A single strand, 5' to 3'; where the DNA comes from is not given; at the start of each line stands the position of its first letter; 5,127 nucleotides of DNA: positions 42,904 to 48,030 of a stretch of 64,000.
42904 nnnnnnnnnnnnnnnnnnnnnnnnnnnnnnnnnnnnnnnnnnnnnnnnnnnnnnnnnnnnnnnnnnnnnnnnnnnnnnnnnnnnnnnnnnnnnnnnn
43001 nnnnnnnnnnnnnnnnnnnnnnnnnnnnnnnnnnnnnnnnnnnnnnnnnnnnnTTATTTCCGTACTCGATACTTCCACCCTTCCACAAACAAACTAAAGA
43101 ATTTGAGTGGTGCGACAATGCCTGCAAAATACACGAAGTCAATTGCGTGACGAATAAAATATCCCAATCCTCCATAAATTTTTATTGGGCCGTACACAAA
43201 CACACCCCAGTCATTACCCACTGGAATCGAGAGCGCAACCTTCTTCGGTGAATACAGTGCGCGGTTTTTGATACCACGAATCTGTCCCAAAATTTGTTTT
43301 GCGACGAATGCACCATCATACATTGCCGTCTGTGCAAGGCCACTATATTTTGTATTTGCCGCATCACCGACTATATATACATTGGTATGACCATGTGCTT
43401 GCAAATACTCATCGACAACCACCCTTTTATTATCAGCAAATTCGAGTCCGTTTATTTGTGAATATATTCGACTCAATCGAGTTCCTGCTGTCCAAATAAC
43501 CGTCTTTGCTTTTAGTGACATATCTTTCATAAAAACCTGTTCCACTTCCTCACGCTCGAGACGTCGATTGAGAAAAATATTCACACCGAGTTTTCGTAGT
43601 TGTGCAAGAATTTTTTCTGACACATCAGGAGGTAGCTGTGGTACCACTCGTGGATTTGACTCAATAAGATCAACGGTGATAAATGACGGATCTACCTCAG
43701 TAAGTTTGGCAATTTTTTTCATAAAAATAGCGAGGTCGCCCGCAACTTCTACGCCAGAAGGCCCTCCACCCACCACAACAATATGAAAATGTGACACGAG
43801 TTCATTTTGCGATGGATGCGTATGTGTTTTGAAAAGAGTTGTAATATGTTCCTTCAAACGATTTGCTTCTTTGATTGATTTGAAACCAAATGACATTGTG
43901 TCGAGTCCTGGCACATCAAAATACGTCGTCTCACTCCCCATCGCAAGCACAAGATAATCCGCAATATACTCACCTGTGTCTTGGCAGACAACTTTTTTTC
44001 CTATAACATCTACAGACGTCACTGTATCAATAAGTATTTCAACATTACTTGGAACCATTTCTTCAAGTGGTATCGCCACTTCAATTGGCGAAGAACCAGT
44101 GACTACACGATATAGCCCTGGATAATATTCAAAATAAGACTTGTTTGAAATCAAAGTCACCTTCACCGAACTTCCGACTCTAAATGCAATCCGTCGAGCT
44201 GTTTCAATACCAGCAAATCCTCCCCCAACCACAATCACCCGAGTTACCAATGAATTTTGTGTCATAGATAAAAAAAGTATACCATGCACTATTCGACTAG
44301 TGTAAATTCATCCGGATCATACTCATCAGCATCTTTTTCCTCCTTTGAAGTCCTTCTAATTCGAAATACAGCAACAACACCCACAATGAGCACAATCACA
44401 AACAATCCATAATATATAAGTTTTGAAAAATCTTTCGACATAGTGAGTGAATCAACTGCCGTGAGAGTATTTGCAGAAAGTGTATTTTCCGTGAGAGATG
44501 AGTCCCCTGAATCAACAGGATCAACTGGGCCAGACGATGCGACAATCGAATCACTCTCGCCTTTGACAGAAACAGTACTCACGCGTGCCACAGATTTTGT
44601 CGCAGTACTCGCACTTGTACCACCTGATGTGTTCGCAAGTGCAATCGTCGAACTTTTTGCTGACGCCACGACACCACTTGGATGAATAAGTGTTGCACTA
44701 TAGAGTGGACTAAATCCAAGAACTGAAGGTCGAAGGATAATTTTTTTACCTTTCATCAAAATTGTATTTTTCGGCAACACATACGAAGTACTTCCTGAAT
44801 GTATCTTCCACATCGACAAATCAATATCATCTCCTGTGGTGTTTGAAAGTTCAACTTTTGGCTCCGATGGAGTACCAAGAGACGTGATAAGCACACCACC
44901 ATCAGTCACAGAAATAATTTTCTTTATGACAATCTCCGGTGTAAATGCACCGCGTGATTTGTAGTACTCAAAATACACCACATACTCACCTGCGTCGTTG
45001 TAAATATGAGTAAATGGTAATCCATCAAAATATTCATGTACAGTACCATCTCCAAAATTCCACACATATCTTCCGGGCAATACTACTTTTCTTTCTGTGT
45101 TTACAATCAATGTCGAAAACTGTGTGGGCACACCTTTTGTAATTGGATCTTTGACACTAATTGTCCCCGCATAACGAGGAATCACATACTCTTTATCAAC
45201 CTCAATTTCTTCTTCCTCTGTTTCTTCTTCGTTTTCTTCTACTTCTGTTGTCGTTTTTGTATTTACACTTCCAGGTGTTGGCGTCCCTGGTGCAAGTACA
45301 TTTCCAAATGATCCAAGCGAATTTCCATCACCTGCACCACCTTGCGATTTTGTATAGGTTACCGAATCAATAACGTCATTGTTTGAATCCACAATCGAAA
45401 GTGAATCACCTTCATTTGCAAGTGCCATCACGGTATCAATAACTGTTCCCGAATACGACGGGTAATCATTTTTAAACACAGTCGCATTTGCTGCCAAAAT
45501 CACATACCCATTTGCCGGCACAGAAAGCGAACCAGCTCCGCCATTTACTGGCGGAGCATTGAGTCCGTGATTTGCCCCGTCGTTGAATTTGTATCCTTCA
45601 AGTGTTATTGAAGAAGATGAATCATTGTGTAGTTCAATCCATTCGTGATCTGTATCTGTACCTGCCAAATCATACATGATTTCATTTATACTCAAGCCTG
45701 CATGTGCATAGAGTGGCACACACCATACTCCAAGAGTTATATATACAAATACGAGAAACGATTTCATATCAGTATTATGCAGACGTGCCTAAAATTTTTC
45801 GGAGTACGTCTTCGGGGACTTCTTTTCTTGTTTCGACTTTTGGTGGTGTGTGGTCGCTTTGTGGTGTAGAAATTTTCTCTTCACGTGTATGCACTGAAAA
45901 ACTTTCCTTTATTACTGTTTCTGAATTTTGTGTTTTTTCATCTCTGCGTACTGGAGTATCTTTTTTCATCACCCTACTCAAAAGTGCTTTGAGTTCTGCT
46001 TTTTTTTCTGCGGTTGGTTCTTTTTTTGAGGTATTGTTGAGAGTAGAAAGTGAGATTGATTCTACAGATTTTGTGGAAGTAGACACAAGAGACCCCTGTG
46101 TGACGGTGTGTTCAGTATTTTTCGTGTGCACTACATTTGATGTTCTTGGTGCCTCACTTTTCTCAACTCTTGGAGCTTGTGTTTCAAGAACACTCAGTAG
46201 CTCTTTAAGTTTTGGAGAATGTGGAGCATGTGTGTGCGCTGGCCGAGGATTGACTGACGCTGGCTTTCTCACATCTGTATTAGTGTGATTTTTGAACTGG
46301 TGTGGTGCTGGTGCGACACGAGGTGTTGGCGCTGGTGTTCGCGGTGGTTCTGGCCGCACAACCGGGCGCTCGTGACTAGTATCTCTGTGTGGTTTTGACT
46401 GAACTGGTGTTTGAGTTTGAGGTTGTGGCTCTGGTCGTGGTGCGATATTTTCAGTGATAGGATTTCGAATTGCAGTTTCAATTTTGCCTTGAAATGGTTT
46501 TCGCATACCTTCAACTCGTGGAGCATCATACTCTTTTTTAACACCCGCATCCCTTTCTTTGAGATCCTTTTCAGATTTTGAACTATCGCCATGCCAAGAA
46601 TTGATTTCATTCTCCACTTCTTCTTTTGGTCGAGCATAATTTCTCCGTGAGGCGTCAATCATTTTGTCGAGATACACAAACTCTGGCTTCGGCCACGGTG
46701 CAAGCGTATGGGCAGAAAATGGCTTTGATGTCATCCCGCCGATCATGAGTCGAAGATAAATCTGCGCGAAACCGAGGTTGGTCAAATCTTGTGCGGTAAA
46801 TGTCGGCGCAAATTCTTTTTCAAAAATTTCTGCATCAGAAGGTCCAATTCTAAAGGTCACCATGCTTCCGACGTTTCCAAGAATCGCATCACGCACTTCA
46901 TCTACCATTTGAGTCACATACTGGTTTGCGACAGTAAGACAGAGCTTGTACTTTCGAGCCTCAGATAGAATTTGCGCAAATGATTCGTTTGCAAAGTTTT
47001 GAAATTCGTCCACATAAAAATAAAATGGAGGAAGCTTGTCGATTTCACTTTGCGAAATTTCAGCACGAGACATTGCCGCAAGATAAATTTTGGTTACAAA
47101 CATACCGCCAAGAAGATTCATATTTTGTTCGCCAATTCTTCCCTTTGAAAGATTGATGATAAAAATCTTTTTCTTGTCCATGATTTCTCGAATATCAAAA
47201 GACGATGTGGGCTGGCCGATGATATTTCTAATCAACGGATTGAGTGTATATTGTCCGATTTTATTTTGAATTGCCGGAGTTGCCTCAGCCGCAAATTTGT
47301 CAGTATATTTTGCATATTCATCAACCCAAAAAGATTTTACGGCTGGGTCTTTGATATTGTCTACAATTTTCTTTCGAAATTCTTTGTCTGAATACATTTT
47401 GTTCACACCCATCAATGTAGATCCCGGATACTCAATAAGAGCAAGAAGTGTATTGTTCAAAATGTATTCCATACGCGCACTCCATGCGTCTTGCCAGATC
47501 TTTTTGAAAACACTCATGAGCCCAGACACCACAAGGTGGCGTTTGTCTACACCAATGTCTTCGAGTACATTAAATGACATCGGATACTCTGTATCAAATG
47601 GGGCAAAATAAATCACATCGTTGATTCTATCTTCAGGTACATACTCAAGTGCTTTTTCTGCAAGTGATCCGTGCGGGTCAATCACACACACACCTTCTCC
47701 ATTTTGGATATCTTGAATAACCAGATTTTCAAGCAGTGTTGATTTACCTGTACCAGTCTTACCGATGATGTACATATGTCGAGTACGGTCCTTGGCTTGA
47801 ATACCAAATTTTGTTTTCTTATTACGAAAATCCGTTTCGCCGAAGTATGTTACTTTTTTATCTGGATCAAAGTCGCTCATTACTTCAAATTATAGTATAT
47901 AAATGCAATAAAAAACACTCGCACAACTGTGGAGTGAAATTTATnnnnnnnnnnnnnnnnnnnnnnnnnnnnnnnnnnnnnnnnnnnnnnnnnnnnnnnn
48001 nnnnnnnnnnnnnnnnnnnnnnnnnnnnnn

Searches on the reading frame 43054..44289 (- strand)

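Call 20: search_protein_families(library=pfam, proteins=[window:43054-44289:-], max_evalue=0.01)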
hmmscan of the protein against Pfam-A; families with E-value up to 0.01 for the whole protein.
window:43054-44289:- (411 aa): 10 families
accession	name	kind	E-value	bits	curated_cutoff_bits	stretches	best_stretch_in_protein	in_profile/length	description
PF07992.20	Pyr_redox_2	-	4.3e-44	151.5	26.1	1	17-326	2-291/291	Pyridine nucleotide-disulphide oxidoreductase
PF00070.33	Pyr_redox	-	1e-13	52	22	1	169-250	1-69/82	Pyridine nucleotide-disulphide oxidoreductase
PF01134.28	GIDA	-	3e-06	27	22.1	0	18-44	2-27/391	Glucose inhibited division protein A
PF13738.12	Pyr_redox_3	-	1.2e-05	25.1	30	1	90-308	104-305/305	Pyridine nucleotide-disulphide oxidoreductase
PF13454.12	NAD_binding_9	-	1.5e-05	25.4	21.8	0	20-50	2-33/155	FAD-NAD(P)-binding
PF01266.30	DAO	-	4.2e-05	23.7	27.9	0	17-48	1-29/353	FAD dependent oxidoreductase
PF13434.12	Lys_Orn_oxgnase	-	0.0029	17.2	21.3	0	160-189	181-210/339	L-lysine 6-monooxygenase/L-ornithine 5-monooxygenase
PF01946.23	Thi4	-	0.0036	17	26.2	0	11-49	13-49/235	Thi4 family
PF03486.20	HI0933_like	-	0.0044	16.9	50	0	17-47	2-29/244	HI0933-like protein Rossmann domain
PF01262.27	AlaDh_PNT_C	-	0.0053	16.6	23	0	16-47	29-59/214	Alanine dehydrogenase/PNT, C-terminal domain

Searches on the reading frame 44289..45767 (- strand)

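Call 20: search_protein_families(library=pfam, proteins=[window:44289-45767:-], max_evalue=0.01)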
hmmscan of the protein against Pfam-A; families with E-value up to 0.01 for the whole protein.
window:44289-45767:- (492 aa): 3 families
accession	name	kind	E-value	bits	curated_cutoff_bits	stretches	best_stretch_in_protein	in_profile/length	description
PF00932.25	LTD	-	2.2e-26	92.8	34.3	2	21-139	4-108/109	Lamin Tail Domain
PF00801.26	PKD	-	3.3e-07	30.7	23.5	1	233-265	31-62/80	PKD domain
PF18911.6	PKD_4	-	6.6e-06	26.5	27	1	209-265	14-65/85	PKD domain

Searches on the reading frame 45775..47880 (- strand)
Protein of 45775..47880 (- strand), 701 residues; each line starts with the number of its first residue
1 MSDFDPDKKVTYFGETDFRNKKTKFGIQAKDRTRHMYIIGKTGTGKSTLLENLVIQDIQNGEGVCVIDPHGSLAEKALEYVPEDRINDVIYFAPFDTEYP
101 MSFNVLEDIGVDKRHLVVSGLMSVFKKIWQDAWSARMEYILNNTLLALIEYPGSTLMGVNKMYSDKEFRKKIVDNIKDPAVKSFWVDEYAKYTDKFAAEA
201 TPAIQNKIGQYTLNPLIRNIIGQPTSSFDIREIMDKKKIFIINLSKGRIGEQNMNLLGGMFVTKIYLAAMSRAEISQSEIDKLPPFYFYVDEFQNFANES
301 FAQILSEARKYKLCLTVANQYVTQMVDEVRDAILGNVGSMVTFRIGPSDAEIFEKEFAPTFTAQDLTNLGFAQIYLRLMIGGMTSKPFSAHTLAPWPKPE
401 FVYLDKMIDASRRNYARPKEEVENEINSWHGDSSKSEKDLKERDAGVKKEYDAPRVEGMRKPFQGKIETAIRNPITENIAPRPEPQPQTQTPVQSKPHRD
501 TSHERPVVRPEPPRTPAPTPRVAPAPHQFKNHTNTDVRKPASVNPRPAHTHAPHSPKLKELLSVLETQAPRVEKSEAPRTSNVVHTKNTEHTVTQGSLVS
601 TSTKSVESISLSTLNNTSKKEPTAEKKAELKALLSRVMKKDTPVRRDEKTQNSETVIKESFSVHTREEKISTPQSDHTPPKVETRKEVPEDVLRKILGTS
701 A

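Call 20: search_protein_families(library=pfam, proteins=[window:45775-47880:-], max_evalue=0.01)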
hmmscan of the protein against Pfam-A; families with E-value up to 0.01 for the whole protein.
window:45775-47880:- (701 aa): 9 families
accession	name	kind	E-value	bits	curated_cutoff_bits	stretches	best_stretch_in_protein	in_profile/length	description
PF01935.23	DUF87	-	2.8e-10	41.1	23.2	1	21-254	10-211/220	Helicase HerA, central domain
PF10412.15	TrwB_AAD_bind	-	4.2e-10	39.5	20.5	1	27-348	9-313/387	Type IV secretion-system coupling protein DNA-binding domain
PF12696.13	TraG-D_C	-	4.8e-06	27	22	1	285-350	1-69/126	TraM recognition site of TraD and TraG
PF19044.6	P-loop_TraG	-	0.00053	19.2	25.8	0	33-127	29-120/413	TraG P-loop domain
PF13401.12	AAA_22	-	0.00054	20.7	27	1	32-66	4-39/130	AAA domain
PF20720.3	nSTAND3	-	0.0048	17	27.2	0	28-69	12-53/155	Novel STAND NTPase 3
PF01580.24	FtsK_SpoIIIE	-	0.0048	16.8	24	0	27-54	33-60/221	FtsK/SpoIIIE family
PF25199.1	nSTAND_NTPase5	-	0.008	16.4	34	0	29-84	37-93/145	Novel STAND NTPase 5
PF00005.33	ABC_tran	-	0.0091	17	25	0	34-63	12-40/137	ABC transporter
